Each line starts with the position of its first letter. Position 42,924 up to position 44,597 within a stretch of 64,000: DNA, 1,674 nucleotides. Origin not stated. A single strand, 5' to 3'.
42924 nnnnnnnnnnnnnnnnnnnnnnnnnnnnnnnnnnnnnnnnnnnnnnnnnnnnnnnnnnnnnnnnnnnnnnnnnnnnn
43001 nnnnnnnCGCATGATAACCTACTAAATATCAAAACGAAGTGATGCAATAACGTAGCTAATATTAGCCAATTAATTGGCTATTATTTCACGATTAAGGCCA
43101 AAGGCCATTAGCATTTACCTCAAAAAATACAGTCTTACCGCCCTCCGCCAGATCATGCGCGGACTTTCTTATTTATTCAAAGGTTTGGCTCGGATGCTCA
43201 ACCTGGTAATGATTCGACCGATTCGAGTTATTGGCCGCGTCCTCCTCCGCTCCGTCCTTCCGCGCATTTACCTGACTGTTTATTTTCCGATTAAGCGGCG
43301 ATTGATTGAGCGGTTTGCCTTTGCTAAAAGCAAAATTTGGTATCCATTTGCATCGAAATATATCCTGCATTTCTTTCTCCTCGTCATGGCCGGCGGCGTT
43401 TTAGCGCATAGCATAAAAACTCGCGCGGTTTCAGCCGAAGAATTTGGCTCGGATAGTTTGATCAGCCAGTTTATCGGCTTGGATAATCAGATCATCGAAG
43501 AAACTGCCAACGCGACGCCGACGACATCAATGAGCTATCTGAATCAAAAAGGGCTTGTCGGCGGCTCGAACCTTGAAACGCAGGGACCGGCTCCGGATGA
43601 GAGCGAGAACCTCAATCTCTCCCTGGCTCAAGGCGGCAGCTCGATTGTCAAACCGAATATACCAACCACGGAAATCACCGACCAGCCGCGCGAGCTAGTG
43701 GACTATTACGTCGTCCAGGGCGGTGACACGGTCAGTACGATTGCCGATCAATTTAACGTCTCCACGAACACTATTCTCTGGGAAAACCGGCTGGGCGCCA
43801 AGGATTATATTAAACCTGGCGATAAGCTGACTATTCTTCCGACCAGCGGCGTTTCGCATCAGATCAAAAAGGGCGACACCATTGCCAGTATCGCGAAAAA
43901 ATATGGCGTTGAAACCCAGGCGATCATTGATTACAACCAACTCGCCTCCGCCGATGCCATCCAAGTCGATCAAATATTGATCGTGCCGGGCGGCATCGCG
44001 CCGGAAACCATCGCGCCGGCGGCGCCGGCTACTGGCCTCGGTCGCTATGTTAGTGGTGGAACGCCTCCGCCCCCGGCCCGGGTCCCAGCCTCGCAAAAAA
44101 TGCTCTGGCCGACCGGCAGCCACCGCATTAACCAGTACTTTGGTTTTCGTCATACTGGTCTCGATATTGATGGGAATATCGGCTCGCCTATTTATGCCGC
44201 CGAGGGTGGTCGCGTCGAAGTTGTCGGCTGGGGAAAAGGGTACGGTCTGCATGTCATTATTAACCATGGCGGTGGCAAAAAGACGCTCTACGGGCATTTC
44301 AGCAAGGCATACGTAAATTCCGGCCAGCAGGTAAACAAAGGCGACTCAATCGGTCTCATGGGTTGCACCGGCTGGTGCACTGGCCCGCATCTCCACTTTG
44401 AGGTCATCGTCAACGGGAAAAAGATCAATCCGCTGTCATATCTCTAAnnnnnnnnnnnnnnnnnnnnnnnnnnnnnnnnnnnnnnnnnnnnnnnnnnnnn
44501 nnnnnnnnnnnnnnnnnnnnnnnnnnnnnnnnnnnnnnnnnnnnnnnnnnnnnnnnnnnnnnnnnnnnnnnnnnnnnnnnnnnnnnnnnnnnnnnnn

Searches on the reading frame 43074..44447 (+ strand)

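Call 6: search_protein_families(library=pfam, proteins=[window:43074-44447:+], max_evalue=0.01)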
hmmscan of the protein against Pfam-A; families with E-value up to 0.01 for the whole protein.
window:43074-44447:+ (457 aa): 8 families
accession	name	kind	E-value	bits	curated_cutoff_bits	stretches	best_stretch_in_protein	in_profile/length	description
PF01551.29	Peptidase_M23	-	1.5e-31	108.9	28.7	1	359-453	2-96/96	Peptidase family M23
PF01476.26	LysM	-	1e-22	80.2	20.9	2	262-305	1-43/43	LysM domain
PF23473.1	LysM3_LYK4_5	-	2.3e-15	56.8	29.3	2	212-246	5-38/48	LYK4/5 LysM3 domain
PF23446.1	LysM1_NFP_LYK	-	1.5e-06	29.4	36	0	269-305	17-54/60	NFP/LYK LysM1 domain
PF23577.1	LysM_RLK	-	0.00017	22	27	0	264-289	5-30/44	LysM domain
PF23462.1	LysM3_NFP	-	0.00032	21.6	28.1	0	212-239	5-32/48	NFP LysM3 domain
PF13542.12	HTH_Tnp_ISL3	-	0.0013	18.6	27.4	0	215-234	25-43/51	Helix-turn-helix domain of transposase family ISL3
PF23472.1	LysM2_CERK1_LYK3_4_5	-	0.0057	17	27.4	0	260-305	6-54/56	LYK3/4/5 LysM2 domain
